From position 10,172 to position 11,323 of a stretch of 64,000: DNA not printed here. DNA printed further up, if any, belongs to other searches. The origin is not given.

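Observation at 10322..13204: Nuclease-helicase (DUF2075 / Schlafen-helicase-like) gene paired with a CARF-like wHTH regulator: candidate uncharacterised defence or stress module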

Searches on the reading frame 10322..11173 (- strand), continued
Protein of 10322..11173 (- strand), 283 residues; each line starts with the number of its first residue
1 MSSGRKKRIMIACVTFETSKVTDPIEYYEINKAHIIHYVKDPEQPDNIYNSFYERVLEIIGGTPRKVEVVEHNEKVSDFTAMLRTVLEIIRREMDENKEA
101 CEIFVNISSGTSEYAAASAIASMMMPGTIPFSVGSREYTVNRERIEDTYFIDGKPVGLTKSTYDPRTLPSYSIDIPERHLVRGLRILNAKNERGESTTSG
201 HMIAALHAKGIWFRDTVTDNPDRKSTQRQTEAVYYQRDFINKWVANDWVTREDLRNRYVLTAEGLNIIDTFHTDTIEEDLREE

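Call 61: fold_search(model_id=the predicted structure, library=pdb)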
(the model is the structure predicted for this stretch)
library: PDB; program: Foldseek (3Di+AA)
matches with E <= 10: 1372; with E <= 0.001: 26
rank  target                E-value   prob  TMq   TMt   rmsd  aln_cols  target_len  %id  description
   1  6tug_E                4.3e-05  1.00  0.40  0.28   3.1       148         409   11  Enterococcus italicus Csm6 bound to cyclic hexa-2'-fluoro-hexa-dAMP (released 2020-02-26)
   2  5fsh_A                4.6e-05  1.00  0.36  0.23  11.5       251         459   16  Crystal structure of Thermus thermophilus Csm6 (released 2016-01-27)
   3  6tug_A                4.6e-05  1.00  0.40  0.30  17.2       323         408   10  Enterococcus italicus Csm6 bound to cyclic hexa-2'-fluoro-hexa-dAMP (released 2020-02-26)
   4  6wxq_A                7.6e-05  1.00  0.35  0.46  16.7       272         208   12  Crystal structure of CRISPR-associated transcription factor Csa3 complexed with cA4 (released 2021-11-17)
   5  8jbb_B                8.1e-05  1.00  0.36  0.23  11.1       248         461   14  Crystal Structure of the Csm6 from Thermus thermophilus HB8 in complex with A2>p (released 2023-12-13)
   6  8z4i_A                9.2e-05  0.99  0.34  0.26  20.7       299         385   10  crystal structure of Cdn1 in complex with cA3 (released 2026-02-04)
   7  8jbc_B                1.1e-04  1.00  0.36  0.23  10.7       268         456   12  Crystal Structure of the Csm6 K137A mutant from Thermus thermophilus HB8 in its apo form (released 2023-12-13)
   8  8jbb_A                1.3e-04  1.00  0.36  0.23  10.7       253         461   15  Crystal Structure of the Csm6 from Thermus thermophilus HB8 in complex with A2>p (released 2023-12-13)
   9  6tug_F                1.5e-04  1.00  0.39  0.27   3.1       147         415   12  Enterococcus italicus Csm6 bound to cyclic hexa-2'-fluoro-hexa-dAMP (released 2020-02-26)
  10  6tug_B                1.5e-04  1.00  0.38  0.27   3.7       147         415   11  Enterococcus italicus Csm6 bound to cyclic hexa-2'-fluoro-hexa-dAMP (released 2020-02-26)
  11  6tug_D                1.6e-04  1.00  0.36  0.26   6.1       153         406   14  Enterococcus italicus Csm6 bound to cyclic hexa-2'-fluoro-hexa-dAMP (released 2020-02-26)
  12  6tug_G                1.8e-04  1.00  0.41  0.30  17.6       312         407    9  Enterococcus italicus Csm6 bound to cyclic hexa-2'-fluoro-hexa-dAMP (released 2020-02-26)
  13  2wte_A                1.9e-04  1.00  0.36  0.47  17.4       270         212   12  The structure of the CRISPR-associated protein, Csa3, from Sulfolobus solfataricus at 1.8 angstrom resolution. (released 2010-09-22)
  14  9u49_A                2.1e-04  1.00  0.36  0.27  22.2       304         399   12  crystal structure of Cdn1 in complex with cA4 (released 2026-02-04)
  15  8jh1_A                2.2e-04  1.00  0.37  0.23  12.7       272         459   16  Crystal Structure of the Csm6 Y161A mutant from Thermus thermophilus HB8 in complex with cyclic-tetraadenylate (cA4) (released 2023-12-13)
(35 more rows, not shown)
